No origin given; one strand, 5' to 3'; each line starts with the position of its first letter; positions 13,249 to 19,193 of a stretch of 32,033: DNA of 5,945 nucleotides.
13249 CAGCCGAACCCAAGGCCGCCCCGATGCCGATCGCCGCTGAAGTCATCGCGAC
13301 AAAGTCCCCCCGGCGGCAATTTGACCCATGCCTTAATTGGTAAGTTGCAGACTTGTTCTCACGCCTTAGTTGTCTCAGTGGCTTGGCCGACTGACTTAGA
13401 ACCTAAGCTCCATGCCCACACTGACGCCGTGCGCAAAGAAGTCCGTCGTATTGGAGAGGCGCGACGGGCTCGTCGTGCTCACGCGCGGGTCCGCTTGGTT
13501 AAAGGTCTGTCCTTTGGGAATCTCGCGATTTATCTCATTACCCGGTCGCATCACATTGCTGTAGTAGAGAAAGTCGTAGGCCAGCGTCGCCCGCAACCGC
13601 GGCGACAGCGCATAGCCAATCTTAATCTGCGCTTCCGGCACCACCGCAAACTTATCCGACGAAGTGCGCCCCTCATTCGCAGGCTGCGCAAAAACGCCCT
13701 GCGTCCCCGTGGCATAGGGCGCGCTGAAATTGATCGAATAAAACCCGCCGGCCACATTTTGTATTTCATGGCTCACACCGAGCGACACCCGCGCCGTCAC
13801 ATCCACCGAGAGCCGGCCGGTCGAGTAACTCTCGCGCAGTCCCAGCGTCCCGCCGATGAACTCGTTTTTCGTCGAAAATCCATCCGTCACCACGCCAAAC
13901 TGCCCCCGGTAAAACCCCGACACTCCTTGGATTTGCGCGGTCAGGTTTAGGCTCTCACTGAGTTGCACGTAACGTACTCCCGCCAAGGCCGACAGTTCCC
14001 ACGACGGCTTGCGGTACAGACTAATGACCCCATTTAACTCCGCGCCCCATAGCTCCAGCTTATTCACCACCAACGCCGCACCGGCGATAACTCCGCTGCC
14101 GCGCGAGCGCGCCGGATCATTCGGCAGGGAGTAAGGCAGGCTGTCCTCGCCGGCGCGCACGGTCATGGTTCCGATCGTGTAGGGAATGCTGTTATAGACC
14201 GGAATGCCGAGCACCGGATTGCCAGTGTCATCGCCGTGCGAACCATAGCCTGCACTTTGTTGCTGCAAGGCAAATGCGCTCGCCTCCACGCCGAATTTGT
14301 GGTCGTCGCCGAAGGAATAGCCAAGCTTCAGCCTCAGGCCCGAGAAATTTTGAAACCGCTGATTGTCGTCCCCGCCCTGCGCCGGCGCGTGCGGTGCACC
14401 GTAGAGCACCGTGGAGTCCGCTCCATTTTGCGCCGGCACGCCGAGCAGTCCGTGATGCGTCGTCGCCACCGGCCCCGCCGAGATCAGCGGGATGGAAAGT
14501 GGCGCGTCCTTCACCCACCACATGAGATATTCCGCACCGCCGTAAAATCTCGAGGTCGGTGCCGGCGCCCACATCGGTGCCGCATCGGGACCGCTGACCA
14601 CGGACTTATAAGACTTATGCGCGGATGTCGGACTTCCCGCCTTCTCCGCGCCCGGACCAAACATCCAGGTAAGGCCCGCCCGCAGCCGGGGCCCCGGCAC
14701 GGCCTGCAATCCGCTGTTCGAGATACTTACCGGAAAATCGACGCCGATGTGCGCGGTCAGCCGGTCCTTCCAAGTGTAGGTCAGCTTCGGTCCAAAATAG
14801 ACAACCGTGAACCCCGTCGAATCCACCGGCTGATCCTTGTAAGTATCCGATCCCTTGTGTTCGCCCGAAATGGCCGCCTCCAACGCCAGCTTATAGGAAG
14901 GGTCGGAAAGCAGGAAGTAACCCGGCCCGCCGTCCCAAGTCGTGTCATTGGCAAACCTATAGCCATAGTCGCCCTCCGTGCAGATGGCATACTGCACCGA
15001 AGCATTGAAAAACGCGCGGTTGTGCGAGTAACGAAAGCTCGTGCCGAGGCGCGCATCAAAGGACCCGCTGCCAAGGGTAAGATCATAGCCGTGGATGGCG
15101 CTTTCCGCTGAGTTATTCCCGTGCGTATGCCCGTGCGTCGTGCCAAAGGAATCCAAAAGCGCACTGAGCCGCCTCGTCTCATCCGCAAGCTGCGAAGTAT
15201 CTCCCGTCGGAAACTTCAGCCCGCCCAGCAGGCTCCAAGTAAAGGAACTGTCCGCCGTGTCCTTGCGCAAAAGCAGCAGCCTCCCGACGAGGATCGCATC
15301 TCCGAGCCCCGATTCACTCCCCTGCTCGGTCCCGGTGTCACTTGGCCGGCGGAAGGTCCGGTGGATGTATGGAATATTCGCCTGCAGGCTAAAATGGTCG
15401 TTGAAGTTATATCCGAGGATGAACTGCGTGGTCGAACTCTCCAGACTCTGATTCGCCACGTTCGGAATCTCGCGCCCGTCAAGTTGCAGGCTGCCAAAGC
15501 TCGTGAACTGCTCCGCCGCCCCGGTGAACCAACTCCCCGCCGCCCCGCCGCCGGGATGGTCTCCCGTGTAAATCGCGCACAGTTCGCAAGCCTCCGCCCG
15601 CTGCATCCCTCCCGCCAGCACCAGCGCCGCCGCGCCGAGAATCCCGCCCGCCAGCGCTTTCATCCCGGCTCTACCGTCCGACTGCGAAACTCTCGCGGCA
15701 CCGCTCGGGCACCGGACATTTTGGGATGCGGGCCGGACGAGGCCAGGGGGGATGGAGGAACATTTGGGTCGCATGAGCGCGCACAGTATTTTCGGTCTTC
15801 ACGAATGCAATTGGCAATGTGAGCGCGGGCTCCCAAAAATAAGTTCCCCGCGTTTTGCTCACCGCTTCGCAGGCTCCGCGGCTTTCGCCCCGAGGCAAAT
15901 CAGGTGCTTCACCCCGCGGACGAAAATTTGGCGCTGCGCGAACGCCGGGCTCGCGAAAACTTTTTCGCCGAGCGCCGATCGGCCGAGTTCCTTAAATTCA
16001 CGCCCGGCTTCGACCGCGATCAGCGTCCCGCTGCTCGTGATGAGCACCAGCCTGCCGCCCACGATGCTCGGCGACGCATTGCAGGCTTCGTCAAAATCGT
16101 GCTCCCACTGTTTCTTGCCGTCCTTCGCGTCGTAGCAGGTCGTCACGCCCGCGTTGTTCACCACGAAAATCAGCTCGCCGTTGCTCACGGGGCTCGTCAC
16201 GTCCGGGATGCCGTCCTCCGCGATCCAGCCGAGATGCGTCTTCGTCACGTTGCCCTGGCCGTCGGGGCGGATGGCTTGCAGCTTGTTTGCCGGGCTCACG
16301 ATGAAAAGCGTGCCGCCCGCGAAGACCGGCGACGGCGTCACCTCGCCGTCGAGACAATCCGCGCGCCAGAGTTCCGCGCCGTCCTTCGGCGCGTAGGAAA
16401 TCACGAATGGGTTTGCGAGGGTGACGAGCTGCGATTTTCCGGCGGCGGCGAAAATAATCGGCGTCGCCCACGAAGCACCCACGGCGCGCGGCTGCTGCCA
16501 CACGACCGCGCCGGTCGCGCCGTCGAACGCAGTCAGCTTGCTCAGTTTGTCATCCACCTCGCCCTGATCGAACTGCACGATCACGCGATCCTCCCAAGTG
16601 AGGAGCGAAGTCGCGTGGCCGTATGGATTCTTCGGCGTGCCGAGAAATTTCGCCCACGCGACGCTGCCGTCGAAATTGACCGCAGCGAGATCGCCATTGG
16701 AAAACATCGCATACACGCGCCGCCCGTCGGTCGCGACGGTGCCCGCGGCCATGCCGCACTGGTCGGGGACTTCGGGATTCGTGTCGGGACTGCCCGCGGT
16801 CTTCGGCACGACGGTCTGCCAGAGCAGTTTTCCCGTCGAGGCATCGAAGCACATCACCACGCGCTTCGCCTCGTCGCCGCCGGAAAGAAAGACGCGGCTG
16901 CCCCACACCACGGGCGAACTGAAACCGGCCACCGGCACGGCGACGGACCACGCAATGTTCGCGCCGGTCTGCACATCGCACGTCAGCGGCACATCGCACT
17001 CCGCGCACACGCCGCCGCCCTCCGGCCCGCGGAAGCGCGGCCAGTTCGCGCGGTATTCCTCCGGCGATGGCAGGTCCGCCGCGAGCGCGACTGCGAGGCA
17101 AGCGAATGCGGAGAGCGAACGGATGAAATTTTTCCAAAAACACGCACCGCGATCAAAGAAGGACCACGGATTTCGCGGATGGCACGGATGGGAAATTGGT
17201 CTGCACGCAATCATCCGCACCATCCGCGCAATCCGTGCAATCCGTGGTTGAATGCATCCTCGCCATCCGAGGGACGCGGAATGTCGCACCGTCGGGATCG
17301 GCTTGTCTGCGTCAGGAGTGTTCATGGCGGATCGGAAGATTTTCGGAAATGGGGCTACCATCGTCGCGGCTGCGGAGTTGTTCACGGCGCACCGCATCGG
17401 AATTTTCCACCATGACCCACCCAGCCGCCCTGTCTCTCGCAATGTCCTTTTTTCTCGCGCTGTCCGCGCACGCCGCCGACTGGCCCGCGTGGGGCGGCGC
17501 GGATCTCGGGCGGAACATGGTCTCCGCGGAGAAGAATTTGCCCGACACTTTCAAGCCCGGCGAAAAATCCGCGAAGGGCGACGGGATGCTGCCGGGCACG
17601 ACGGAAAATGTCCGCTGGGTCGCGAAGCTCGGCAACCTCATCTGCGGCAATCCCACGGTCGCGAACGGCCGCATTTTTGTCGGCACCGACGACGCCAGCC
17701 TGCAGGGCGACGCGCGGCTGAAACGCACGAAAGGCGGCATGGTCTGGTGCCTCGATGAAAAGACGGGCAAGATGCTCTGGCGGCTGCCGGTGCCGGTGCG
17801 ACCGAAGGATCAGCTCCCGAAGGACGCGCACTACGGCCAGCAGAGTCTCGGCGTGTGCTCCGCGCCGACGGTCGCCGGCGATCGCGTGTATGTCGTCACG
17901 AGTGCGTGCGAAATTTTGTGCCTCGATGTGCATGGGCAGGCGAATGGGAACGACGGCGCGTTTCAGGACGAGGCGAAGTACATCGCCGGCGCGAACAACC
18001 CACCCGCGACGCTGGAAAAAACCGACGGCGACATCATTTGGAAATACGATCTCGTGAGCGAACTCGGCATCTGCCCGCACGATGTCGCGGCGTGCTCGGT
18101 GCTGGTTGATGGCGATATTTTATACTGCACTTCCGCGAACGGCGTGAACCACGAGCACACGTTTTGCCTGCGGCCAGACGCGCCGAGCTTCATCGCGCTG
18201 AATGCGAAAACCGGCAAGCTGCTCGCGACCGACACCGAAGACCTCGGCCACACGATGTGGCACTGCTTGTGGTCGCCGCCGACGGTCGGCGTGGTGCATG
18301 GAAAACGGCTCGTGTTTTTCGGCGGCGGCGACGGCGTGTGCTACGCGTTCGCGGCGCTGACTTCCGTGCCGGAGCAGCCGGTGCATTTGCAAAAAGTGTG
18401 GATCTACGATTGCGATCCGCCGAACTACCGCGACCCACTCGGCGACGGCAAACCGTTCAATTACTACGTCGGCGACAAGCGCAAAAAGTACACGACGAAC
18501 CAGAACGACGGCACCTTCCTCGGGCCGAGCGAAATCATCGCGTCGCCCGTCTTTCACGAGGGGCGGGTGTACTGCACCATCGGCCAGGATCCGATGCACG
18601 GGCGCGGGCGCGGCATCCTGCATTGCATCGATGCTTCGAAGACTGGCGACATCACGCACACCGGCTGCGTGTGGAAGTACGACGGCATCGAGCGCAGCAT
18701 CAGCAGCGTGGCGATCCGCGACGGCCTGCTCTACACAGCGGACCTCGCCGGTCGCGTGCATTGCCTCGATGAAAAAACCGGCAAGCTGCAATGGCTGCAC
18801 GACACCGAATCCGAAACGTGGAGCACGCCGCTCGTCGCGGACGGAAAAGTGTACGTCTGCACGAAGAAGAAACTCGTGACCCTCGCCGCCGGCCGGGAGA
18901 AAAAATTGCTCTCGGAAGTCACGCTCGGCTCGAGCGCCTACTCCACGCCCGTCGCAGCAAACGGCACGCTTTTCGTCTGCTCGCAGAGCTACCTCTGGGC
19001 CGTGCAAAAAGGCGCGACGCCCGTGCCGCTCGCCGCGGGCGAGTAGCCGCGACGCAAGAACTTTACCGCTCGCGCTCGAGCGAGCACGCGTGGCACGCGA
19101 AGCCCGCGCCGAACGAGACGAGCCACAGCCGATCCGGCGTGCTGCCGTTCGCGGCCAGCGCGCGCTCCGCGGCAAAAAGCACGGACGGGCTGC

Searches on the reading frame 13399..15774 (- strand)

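Call 35: search_protein_families(library=pfam, proteins=[window:13399-15774:-], max_evalue=0.001)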
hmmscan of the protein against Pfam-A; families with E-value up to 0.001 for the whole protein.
window:13399-15774:- (792 aa): 1 family
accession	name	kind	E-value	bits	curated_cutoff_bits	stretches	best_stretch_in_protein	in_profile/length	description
PF07585.17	BBP7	-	6.6e-56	190.4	26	1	412-792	2-350/350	Putative beta barrel porin-7 (BBP7)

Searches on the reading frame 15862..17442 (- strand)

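Call 35: search_protein_families(library=pfam, proteins=[window:15862-17442:-], max_evalue=0.001)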
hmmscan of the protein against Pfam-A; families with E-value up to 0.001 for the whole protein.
window:15862-17442:- (527 aa): 5 families
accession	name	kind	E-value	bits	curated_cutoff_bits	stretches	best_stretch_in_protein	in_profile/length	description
PF13360.13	PQQ_2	-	7.1e-31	108.1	27.6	3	302-392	4-89/233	Outer membrane protein assembly factor BamB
PF13570.13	Beta-prop_ACSF4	-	6.7e-15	55.7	133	1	303-508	115-317/329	Beta-alanine-activating enzyme, beta-propeller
PF01011.28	PQQ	-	6.6e-08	32.1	26.7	0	172-216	537-580/595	Glucose/ethanol/alcohol dehydrogenase, beta-propeller domain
PF25293.1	Beta-prop_EMC1_N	-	0.00039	20.6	34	0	242-364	33-148/219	EMC1 N-terminal beta-propeller domain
PF23727.1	Beta-prop_FAM234A_B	-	0.00085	18.4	26.4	0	300-329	99-130/467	FAM234A/B beta-propeller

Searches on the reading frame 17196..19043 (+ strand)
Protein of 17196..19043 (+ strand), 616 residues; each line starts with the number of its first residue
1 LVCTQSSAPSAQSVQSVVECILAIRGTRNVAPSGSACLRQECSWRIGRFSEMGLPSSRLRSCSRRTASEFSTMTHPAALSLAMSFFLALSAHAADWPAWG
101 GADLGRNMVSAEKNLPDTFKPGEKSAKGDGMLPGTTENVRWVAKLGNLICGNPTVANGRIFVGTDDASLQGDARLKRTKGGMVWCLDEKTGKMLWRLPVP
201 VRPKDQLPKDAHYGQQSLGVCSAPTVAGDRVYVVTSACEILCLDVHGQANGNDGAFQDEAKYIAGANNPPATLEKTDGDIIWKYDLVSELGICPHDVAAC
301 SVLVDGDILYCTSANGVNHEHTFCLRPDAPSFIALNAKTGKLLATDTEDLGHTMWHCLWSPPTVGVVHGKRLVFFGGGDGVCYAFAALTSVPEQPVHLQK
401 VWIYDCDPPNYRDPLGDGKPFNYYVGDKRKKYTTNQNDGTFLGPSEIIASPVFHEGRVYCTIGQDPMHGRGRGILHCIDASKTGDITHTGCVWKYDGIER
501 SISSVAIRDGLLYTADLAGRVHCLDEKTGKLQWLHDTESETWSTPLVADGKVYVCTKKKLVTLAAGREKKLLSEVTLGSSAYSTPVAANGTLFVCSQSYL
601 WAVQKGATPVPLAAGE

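Call 35: search_protein_families(library=pfam, proteins=[window:17196-19043:+], max_evalue=0.001)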
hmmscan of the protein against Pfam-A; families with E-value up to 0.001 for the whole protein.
window:17196-19043:+ (616 aa): 3 families
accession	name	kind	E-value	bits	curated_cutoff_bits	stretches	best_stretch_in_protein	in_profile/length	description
PF13360.13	PQQ_2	-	5.7e-24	85.5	27.6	2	493-561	17-85/233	Outer membrane protein assembly factor BamB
PF13570.13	Beta-prop_ACSF4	-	8e-16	58.8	133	1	485-602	119-240/329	Beta-alanine-activating enzyme, beta-propeller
PF01011.28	PQQ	-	1.1e-05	24.9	26.7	0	508-540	56-88/595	Glucose/ethanol/alcohol dehydrogenase, beta-propeller domain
